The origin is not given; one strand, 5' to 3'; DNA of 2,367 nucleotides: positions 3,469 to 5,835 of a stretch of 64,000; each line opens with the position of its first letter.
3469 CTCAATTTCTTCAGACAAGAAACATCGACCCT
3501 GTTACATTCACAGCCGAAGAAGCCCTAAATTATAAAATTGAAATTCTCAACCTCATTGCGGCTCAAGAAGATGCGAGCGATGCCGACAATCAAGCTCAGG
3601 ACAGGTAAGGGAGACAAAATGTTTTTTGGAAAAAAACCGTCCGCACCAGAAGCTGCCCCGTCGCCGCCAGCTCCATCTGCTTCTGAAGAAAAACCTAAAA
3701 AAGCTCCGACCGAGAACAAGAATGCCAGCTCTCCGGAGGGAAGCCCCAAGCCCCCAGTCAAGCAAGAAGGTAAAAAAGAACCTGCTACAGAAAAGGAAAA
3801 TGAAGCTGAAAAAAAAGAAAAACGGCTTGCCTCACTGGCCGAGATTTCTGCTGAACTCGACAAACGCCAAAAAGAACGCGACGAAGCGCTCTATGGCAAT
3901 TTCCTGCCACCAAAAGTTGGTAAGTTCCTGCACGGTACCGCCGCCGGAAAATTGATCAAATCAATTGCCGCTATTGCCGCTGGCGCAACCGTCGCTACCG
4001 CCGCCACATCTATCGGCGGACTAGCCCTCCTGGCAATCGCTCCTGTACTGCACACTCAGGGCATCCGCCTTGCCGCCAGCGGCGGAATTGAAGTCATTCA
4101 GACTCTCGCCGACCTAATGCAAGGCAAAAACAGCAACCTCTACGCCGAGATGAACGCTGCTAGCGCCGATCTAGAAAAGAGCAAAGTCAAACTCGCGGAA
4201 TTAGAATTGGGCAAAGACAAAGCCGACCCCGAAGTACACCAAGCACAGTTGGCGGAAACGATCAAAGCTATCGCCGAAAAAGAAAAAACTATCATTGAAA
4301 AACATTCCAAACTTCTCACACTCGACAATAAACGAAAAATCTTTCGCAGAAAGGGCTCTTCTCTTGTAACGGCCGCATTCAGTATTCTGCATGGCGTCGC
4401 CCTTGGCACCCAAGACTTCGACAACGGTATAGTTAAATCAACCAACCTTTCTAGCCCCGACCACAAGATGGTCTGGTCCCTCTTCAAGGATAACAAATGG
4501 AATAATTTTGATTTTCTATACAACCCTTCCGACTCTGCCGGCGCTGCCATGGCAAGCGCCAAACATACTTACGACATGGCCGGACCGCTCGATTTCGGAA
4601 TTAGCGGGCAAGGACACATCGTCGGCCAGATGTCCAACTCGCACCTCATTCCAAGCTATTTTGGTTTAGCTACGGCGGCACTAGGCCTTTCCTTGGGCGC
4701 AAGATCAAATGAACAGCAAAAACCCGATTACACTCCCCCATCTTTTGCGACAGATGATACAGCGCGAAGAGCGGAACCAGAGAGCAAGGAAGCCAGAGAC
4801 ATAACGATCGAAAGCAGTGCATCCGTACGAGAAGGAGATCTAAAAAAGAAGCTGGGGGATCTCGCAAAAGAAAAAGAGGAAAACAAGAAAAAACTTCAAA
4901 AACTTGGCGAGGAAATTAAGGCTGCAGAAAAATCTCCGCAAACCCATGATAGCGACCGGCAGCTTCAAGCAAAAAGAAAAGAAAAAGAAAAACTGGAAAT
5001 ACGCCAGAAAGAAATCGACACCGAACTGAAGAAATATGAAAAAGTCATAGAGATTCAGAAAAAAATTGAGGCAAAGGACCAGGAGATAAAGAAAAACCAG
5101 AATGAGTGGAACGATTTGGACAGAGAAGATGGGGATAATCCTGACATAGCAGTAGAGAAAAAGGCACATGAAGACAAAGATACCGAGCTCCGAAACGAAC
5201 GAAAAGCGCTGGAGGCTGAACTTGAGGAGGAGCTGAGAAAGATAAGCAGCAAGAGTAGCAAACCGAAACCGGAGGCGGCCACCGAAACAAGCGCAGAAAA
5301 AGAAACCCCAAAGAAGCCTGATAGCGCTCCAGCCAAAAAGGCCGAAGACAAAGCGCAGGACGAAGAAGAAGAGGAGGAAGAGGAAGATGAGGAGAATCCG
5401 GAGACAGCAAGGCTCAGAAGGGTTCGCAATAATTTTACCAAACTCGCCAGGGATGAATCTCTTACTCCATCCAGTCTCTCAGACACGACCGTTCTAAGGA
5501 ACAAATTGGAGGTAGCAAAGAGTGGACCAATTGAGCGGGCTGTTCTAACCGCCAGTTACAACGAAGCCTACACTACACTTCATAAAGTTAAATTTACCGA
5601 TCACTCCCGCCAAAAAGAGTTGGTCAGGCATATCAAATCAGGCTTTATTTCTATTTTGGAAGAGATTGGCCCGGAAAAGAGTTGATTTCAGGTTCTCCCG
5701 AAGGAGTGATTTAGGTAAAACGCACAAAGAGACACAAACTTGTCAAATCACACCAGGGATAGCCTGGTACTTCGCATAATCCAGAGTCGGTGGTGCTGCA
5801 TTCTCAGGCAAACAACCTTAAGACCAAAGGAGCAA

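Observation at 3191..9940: Tandem duplicated two-gene module: small acidic protein plus giant coiled-coil protein with hydrophobic hairpin segments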

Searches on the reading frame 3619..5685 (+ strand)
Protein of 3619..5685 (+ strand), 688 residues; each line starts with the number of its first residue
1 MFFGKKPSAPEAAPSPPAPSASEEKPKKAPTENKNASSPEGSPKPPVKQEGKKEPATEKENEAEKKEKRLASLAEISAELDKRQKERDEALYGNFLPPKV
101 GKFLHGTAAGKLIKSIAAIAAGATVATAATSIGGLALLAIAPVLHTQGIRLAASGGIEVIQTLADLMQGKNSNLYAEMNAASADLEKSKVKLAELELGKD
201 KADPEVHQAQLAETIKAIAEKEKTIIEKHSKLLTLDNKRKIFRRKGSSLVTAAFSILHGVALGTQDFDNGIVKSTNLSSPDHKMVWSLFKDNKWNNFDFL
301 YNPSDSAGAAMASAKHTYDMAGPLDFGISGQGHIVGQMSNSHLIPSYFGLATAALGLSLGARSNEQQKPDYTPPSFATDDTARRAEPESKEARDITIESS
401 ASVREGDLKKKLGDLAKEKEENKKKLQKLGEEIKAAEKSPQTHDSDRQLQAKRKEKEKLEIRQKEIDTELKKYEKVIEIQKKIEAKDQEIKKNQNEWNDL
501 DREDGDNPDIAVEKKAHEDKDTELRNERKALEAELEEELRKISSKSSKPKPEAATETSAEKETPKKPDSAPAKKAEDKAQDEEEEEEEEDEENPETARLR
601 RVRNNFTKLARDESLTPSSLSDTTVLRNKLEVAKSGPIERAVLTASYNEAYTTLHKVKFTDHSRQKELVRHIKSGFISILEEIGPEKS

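Call 3: search_protein_families(library=pfam, proteins=[window:3619-5685:+], max_evalue=1)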
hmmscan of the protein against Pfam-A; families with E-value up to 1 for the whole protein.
window:3619-5685:+ (688 aa): 1 family
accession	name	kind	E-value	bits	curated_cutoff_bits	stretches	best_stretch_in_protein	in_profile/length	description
PF14303.12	NAM-associated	-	0.019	16.2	27.7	1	8-90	33-119/162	No apical meristem-associated C-terminal domain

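Call 6: search_protein_families(library=ncbifam, proteins=[window:3619-5685:+], max_evalue=1)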
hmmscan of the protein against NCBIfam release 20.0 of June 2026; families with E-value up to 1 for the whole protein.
window:3619-5685:+ (688 aa): 0 families

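Call 7: search_protein_families(library=phrogs, proteins=[window:3619-5685:+], max_evalue=0.1)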
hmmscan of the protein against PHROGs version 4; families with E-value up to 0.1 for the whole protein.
window:3619-5685:+ (688 aa): 1 family
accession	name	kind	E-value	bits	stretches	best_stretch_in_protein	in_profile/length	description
phrog_1499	-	unknown function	0.028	14.7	1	161-243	141-222/427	-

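Call 9: find_homologous_proteins(query=window:3619-5685:+, max_evalue=0.001)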
Query window:3619-5685:+ (688 aa): 1 proteins with E <= 0.001 among 8000 candidates.
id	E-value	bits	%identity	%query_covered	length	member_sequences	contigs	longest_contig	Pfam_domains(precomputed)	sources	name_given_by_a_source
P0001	0.0e+0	1460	100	100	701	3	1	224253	-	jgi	-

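Call 30: search_protein_families(library=pfam, alignment_id=A3, max_evalue=0.001)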
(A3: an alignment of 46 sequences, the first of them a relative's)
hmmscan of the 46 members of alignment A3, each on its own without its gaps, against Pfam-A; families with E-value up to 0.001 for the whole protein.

A. member 1, P0001 (701 aa): 0 families

B. families by the number of members that match (of 46 scanned): 5 families
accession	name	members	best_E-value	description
PF00226.36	DnaJ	2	8.6e-05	DnaJ domain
PF00149.33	Metallophos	2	0.00029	Calcineurin-like phosphoesterase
PF09851.14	SHOCT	1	5.4e-05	Short C-terminal domain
PF01044.25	Vinculin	1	0.00031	Vinculin family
PF04473.18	DUF553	1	0.00042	Transglutaminase-like domain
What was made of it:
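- On T3SS translocator (IpaB/SipB, YopB/SseC): No Pfam or NCBIfam hit for L1, L2 or 46 family members (calls 3, 6, 30).
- On SMC-like proteins: No SMC_N or AAA domain was found in L1, L2 or the family (calls 3, 30).
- Closest known: Membrane-anchored coiled-coil scaffolds. Different: No EzrA, Band_7/SPFH or other such domain was detected (calls 3, 30).
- No SMC_N or other ATPase domain was found (calls 3, 30).
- Tried and rejected: Pfam on 46 family members gave no shared domain (call 30).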

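Call 45: predict_structure(alignment_id=A3)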
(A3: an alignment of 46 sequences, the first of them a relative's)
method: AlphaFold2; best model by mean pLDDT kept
length: 701 residues; sequences in the alignment: 46
mean_pLDDT: 69.1   pTM: 0.45
mean pLDDT of the five models: 69.1, 68.1, 66.9, 65.9, 65.1
residues with pLDDT >= 90: 232; 70-90: 130; 50-70: 122; < 50: 217
segments of 3 or more residues with pLDDT < 50: 1-59, 61-67, 285-290, 322-357, 376-413, 562-600, 626-630, 632-649, 696-701
pLDDT, mean of each block of 10 residues (from residue 1): 36 36 44 41 40 45 45 73 87 92 89 90 92 90 80 87 93 90 85 93 91 83 92 94 90 91 89 81 53 70 72 63 41 35 34 43 64 52 32 31 35 59 92 97 97 90 96 97 95 95 96 86 94 97 95 81 42 36 40 45 56 60 49 44 46 58 58 60 64 49 37
secondary structure, 60 per line:
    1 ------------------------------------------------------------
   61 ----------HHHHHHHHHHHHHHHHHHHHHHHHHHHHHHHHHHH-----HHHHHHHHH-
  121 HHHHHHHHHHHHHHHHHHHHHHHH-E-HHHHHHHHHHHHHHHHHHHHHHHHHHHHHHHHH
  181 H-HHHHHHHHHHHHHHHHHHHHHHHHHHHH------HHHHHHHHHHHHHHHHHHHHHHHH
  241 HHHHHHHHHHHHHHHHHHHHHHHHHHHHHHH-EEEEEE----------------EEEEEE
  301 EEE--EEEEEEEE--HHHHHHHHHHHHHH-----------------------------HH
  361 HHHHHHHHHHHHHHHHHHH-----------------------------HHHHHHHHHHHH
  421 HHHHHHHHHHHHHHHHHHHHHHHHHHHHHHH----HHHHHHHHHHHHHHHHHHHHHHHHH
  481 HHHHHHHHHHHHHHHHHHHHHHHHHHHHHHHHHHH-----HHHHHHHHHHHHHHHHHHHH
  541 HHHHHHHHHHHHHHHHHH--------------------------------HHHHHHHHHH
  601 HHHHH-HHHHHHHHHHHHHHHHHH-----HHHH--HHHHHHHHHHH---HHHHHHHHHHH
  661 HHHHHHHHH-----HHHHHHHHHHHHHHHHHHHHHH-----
elements in order (helices of 4 or more, strands of 3 or more residues): H71-105 H111-119 H121-144 H148-181 H183-210 H217-271 E273-278 E295-303 E306-313 H316-329 H359-379 H409-451 H456-515 H521-558 H591-605 H607-624 H630-633 H636-646 H650-669 H675-696
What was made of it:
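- Checked: The region after the core is long helices, three of them modelled at pLDDT >90 in L1 (call 45).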

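Call 48: fold_search(model_id=the predicted structure, library=pdb)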
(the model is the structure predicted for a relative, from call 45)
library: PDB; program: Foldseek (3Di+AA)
matches with E <= 10: 390; with E <= 0.001: 0
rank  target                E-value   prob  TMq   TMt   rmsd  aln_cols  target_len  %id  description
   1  6zbl_A                2.9e-02  0.28  0.09  0.10  30.9       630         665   11  Plasmodium falciparum merozoite surface protein 1 dimer, conformation 2 (released 2021-05-19)
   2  8qb8_A                1.1e-01  0.69  0.14  0.29  12.6       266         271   13  Lsp1 in native eisosome lattice bound to plasma membrane microdomain (released 2024-07-24)
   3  1x04                  1.2e-01  0.89  0.12  0.36  13.4       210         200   11  Crystal structure of endophilin BAR domain (mutant) (released 2006-05-02)
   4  8snb_8J               1.4e-01  0.23  0.10  0.17  54.8       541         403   11  atomic model of sea urchin sperm doublet microtubule (48-nm periodicity) (released 2023-06-28)
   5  5i6r                  2.1e-01  0.13  0.09  0.14  52.2       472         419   12  Crystal Structure of srGAP2 F-BARx WT Form-1 (released 2017-08-30)
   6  5i7d_A                3.0e-01  0.12  0.09  0.15  51.0       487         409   11  Crystal Structure of srGAP2 F-BARx WT Form-2 (released 2017-08-30)
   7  1x03                  3.3e-01  0.57  0.11  0.34  14.4       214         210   14  Crystal structure of endophilin BAR domain (released 2006-05-02)
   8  6h7w_A                3.7e-01  0.30  0.09  0.17  19.1       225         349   14  Model of retromer-Vps5 complex assembled on membrane. (released 2018-09-26)
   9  4nqi_C                3.9e-01  0.41  0.11  0.26  13.3       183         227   14  Structure of the N-terminal I-BAR domain (1-259) of D.Discoideum IBARa (released 2014-02-05)
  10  6zbf_A                4.1e-01  0.13  0.10  0.12  31.1       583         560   11  Merozoite surface protein 1 (MSP-1) from Plasmodium falciparum, alternative conformation 3 (released 2021-05-19)
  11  6zbd_A                4.1e-01  0.13  0.10  0.12  31.8       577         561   10  Merozoite surface protein 1 (MSP-1) from Plasmodium falciparum, alternative conformation 2 (released 2021-05-19)
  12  7z37_DP1              4.5e-01  0.47  0.11  0.26  29.9       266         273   14  Structure of the RAF1-HSP90-CDC37 complex (RHC-II) (released 2022-09-14)
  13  4nqi_D                4.7e-01  0.41  0.11  0.26  14.4       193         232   13  Structure of the N-terminal I-BAR domain (1-259) of D.Discoideum IBARa (released 2014-02-05)
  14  9cru_K                4.7e-01  0.38  0.08  0.24  55.4       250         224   11  Y20S (Sec18-Sec17-Sec9-Sso1-Snc1) EDTA - Class 1 (released 2025-08-27)
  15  1wdz_A                5.2e-01  0.41  0.11  0.28  16.5       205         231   16  Crystal structure of RCB domain of IRSp53 (released 2005-06-07)
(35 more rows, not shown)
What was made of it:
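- On ClyA-type / tripartite alpha-pore-forming toxins: Foldseek E=1.3-1.6 (call 48).
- Closest known: Alpha-helical pore-forming toxins and colicin-type insertion domains. Different: Foldseek E-values are above 1 (call 48).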

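Call 71: search_protein_families(library=padloc, proteins=[window:3619-5685:+], max_evalue=0.1)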
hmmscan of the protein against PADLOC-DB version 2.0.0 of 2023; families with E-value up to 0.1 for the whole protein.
window:3619-5685:+ (688 aa): 0 families
